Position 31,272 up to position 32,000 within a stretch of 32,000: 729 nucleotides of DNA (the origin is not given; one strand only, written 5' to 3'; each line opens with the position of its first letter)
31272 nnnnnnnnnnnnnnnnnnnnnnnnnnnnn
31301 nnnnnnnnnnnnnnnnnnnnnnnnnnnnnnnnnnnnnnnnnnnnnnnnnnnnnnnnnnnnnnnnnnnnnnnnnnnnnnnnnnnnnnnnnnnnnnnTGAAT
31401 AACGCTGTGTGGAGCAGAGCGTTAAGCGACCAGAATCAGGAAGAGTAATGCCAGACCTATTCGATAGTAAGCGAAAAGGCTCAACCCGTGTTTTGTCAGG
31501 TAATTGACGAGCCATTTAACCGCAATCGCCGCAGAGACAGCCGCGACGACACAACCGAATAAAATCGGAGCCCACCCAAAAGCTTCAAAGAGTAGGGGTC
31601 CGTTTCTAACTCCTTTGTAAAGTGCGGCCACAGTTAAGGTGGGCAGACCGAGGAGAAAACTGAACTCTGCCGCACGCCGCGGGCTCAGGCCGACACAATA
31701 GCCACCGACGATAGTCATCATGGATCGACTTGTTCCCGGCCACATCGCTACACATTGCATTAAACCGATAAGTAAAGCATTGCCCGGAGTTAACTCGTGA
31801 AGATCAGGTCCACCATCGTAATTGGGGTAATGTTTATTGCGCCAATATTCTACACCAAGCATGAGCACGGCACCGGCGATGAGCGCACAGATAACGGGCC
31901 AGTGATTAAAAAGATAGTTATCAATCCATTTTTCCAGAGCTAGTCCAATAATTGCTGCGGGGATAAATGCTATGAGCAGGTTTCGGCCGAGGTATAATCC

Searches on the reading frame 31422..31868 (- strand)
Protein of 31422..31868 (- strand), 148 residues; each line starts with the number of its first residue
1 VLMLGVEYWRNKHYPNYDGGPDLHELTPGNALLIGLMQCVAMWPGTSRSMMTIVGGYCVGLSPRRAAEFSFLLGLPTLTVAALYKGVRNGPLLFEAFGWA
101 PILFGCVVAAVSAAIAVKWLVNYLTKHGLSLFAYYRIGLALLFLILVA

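Call 38: search_protein_families(library=pfam, proteins=[window:31422-31868:-], max_evalue=0.001)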
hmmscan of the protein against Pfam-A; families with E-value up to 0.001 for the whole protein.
window:31422-31868:- (148 aa): 1 family
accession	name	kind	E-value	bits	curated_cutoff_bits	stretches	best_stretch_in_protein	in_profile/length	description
PF02673.24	BacA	-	2.1e-37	129.7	33.4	1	12-141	136-256/257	Bacitracin resistance protein BacA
